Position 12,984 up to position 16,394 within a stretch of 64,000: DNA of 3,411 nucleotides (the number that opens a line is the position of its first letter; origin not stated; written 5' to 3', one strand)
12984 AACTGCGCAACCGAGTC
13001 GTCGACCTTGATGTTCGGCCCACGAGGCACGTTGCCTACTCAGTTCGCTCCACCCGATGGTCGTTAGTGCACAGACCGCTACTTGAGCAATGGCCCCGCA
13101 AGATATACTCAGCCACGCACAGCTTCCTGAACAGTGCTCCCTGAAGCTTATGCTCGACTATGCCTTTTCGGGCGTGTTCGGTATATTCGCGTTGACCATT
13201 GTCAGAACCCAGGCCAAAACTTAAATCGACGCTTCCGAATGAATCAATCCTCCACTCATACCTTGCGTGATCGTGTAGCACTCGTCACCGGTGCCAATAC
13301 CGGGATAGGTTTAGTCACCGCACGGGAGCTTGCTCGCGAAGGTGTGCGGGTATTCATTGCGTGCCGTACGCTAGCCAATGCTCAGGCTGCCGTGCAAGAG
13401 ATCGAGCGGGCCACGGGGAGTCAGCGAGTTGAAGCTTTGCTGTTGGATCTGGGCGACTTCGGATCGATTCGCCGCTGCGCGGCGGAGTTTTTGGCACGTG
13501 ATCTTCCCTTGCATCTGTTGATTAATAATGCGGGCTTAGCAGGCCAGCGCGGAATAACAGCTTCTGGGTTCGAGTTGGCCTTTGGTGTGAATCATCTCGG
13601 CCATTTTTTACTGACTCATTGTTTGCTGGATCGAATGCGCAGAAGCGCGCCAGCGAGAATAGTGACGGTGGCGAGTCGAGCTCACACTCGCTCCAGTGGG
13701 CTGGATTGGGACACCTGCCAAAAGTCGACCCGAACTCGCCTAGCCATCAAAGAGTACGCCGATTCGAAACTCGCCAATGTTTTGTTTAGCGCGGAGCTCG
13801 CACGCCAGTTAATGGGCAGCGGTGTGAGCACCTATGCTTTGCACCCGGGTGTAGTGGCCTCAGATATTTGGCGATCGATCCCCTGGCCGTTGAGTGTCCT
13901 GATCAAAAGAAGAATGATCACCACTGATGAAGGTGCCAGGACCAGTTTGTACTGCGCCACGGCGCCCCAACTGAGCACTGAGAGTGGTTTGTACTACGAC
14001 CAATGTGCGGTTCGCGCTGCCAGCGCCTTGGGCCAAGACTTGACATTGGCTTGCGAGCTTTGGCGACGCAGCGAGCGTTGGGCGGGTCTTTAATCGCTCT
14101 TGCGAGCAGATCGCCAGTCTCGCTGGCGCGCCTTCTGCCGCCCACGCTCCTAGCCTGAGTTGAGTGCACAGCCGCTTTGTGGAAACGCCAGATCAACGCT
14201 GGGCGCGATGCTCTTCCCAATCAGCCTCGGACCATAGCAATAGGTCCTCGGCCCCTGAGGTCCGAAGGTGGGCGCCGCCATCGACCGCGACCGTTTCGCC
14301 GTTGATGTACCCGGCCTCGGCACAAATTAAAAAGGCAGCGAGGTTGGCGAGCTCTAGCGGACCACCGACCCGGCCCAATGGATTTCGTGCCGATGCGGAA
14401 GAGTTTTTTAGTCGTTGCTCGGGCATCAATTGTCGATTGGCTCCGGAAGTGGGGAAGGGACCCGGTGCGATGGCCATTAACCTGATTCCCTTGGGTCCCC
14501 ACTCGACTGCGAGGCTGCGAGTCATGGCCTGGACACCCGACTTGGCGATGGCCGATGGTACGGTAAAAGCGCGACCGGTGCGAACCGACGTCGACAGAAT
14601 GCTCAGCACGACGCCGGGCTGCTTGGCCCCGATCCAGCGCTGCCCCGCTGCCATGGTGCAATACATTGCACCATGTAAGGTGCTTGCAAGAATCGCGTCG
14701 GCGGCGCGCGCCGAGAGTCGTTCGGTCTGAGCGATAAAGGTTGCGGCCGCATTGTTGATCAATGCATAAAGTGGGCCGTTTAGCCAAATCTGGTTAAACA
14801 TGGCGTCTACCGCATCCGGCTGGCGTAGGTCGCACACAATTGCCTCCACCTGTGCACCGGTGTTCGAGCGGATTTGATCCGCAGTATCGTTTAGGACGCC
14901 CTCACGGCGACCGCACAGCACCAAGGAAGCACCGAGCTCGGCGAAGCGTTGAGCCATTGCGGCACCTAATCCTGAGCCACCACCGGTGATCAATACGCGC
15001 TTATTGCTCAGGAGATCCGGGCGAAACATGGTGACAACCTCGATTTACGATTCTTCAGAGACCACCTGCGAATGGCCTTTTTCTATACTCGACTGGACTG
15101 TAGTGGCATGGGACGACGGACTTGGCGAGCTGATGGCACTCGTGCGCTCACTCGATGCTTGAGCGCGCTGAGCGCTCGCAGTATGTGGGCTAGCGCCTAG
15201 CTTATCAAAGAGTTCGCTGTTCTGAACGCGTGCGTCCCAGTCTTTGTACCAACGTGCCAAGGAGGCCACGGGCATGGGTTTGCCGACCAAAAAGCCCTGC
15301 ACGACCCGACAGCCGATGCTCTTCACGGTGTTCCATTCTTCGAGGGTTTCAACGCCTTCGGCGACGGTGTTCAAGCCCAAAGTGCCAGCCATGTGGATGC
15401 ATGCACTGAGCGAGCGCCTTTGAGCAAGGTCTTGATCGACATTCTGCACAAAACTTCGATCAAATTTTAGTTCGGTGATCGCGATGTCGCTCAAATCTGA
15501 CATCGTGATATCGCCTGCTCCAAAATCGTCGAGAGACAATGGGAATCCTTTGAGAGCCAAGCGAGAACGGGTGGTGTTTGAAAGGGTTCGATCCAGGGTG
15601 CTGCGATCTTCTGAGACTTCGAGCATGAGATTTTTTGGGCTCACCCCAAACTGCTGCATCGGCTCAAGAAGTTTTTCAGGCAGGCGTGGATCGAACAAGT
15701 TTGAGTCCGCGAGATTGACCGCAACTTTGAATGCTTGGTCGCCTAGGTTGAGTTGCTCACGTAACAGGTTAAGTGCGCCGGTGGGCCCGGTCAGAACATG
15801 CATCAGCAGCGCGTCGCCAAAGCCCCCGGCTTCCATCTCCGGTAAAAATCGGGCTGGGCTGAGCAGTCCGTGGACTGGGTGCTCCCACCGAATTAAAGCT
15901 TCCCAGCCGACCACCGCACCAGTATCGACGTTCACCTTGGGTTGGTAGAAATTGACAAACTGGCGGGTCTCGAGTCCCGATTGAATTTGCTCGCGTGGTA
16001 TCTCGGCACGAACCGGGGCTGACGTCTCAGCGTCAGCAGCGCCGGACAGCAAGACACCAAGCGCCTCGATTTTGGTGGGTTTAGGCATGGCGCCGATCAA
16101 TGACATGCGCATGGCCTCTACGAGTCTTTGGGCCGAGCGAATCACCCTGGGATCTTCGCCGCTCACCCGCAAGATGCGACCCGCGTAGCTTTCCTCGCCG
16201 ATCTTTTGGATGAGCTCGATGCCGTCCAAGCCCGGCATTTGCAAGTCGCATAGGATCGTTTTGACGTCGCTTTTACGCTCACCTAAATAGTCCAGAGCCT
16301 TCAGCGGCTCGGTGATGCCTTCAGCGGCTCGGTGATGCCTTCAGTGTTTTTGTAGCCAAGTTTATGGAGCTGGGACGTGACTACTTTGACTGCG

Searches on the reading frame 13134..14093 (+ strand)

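Call 75: search_protein_families(library=pfam, proteins=[window:13134-14093:+], max_evalue=0.00001)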
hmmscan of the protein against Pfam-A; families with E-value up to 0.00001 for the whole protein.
window:13134-14093:+ (319 aa): 3 families
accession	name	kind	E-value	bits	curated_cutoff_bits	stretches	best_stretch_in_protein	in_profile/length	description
PF00106.31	adh_short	-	4.9e-29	101.7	26.6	1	47-184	1-139/195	short chain dehydrogenase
PF13561.12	adh_short_C2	-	1.2e-16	61.4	27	1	53-250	1-185/236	Enoyl-(Acyl carrier protein) reductase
PF08659.16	KR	-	9e-06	26.2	22.6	0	49-140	3-96/180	KR domain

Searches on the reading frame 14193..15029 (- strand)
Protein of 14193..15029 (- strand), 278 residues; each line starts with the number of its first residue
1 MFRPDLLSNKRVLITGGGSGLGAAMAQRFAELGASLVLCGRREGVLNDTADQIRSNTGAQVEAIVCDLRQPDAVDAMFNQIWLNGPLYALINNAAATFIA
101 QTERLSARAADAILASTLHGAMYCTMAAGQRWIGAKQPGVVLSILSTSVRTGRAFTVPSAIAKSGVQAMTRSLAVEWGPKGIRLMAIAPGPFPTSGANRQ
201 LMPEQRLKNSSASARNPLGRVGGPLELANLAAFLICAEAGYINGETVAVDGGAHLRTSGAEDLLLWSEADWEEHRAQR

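Call 75: search_protein_families(library=pfam, proteins=[window:14193-15029:-], max_evalue=0.00001)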
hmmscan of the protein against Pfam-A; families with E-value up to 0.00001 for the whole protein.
window:14193-15029:- (278 aa): 3 families
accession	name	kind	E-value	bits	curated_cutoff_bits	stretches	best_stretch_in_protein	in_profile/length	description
PF13561.12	adh_short_C2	-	5.9e-42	144.3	27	1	19-254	6-236/236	Enoyl-(Acyl carrier protein) reductase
PF00106.31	adh_short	-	1.9e-35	122.6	26.6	1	10-197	1-187/195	short chain dehydrogenase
PF08659.16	KR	-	5.2e-11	43.2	22.6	1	12-123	3-118/180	KR domain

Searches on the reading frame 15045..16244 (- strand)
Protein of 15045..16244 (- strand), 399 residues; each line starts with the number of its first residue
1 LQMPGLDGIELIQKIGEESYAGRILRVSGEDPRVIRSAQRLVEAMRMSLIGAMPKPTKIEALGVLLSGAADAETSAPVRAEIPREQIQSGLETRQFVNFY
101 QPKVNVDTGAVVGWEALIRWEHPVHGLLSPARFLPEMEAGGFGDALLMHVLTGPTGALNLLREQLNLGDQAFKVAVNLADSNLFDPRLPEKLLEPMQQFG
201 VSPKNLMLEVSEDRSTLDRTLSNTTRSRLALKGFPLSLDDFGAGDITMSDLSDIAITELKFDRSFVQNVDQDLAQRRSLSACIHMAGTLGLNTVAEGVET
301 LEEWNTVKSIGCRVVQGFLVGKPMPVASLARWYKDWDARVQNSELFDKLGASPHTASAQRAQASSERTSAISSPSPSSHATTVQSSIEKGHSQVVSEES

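Call 75: search_protein_families(library=pfam, proteins=[window:15045-16244:-], max_evalue=0.00001)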
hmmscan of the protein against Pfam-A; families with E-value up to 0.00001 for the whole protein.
window:15045-16244:- (399 aa): 1 family
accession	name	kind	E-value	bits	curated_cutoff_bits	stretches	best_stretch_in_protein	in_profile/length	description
PF00563.25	EAL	-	1.2e-51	175.9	31.3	1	85-323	2-236/236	EAL domain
